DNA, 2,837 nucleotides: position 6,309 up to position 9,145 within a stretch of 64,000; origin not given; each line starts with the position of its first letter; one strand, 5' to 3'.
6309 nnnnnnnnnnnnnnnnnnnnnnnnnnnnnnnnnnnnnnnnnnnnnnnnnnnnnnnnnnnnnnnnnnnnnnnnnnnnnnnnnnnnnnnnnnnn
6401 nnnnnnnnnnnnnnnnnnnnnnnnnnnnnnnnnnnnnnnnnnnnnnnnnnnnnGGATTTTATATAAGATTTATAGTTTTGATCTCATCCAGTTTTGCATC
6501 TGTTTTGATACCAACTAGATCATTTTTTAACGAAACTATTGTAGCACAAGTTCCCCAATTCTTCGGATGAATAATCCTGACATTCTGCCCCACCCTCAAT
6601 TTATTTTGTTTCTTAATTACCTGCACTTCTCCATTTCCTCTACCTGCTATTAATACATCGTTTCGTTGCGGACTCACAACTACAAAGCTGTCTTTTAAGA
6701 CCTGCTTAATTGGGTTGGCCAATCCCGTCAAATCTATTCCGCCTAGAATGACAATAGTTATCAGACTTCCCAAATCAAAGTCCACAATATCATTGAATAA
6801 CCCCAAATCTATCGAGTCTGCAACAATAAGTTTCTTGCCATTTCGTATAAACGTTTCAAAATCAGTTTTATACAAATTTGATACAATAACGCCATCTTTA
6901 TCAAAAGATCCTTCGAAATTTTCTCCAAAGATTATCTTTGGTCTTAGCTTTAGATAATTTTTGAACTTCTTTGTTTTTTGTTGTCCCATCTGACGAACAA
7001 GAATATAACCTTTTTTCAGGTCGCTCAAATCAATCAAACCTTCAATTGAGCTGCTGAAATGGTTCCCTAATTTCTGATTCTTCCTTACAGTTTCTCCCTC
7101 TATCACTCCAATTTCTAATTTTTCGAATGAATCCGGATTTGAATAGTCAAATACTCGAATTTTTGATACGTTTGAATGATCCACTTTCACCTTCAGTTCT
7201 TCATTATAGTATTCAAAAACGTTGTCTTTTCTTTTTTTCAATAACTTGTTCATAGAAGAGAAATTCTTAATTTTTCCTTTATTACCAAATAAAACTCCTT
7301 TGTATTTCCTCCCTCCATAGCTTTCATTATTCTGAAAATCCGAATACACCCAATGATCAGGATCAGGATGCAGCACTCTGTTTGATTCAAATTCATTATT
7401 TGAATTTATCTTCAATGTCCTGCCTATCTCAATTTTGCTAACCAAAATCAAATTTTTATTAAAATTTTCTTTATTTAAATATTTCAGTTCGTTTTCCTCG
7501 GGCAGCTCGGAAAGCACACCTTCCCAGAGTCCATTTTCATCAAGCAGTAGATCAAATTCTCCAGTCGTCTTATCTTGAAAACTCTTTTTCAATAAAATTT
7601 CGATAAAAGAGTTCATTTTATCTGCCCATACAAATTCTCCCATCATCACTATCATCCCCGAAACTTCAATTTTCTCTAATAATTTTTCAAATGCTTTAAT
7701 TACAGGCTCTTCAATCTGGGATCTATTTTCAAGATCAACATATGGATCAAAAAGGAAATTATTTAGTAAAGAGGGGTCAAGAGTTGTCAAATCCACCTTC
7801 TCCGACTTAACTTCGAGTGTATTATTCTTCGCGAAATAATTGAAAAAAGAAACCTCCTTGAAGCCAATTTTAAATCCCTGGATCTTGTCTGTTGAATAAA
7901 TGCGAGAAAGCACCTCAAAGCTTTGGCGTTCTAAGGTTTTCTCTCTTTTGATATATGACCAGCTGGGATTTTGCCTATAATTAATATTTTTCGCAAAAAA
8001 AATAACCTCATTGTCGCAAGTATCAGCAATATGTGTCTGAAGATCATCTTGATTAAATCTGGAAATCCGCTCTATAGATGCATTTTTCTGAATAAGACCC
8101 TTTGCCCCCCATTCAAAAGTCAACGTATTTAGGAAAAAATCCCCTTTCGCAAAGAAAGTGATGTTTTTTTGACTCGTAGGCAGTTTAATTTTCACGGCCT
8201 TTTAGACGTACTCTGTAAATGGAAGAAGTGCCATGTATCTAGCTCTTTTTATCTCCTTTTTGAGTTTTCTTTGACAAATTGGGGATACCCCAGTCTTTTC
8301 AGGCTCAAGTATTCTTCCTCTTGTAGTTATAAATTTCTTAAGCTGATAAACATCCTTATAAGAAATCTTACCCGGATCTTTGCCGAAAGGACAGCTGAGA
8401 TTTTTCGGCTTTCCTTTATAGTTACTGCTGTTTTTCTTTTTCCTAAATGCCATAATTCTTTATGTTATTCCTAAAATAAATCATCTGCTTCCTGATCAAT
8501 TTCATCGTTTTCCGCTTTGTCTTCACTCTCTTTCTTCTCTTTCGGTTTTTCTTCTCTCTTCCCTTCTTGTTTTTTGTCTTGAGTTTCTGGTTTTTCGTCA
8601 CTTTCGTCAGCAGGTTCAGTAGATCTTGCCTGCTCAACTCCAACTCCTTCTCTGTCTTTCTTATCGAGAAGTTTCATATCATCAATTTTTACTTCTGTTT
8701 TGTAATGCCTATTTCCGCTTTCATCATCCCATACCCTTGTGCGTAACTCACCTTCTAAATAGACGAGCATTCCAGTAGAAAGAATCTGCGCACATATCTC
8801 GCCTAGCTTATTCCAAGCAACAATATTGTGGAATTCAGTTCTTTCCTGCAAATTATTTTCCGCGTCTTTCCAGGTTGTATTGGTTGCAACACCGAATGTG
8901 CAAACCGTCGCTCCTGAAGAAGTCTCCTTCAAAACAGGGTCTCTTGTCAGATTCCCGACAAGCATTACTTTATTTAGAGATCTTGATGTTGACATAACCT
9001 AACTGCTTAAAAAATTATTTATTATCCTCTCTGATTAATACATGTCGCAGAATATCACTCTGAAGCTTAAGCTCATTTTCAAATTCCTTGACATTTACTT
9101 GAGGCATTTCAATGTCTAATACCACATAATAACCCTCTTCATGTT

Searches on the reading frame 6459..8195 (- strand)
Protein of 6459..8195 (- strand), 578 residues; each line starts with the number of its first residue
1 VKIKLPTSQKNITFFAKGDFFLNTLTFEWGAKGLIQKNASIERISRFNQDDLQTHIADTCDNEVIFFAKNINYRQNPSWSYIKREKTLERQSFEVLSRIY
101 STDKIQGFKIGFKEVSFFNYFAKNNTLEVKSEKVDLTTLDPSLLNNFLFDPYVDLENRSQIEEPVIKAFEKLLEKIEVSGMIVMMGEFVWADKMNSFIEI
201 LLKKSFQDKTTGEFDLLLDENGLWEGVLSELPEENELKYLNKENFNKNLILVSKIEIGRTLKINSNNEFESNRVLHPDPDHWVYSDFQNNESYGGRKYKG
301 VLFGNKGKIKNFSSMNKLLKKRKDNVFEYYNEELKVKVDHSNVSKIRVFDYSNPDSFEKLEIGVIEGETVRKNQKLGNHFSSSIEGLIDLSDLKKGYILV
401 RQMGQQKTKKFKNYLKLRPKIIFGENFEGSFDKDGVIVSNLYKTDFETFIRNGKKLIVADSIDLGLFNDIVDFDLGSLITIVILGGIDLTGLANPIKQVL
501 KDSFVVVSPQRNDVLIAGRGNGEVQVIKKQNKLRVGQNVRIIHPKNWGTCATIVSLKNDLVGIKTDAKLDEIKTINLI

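Call 62: find_encoding_contigs(protein=window:6459-8195:-, flank=10000, max_places=1)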
Protein window:6459-8195:- (578 aa): no gene with exactly this product is on record in the collection.

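Call 64: search_protein_families(library=pfam, proteins=[window:6459-8195:-], max_evalue=0.00001)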
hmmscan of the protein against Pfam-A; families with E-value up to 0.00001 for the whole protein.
window:6459-8195:- (578 aa): 0 families

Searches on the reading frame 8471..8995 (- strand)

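Call 64: search_protein_families(library=pfam, proteins=[window:8471-8995:-], max_evalue=0.00001)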
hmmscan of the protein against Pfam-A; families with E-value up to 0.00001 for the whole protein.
window:8471-8995:- (174 aa): 1 family
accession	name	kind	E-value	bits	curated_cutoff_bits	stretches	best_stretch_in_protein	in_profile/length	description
PF00436.31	SSB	-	5.6e-35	120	26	1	7-110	1-104/104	Single-strand binding protein family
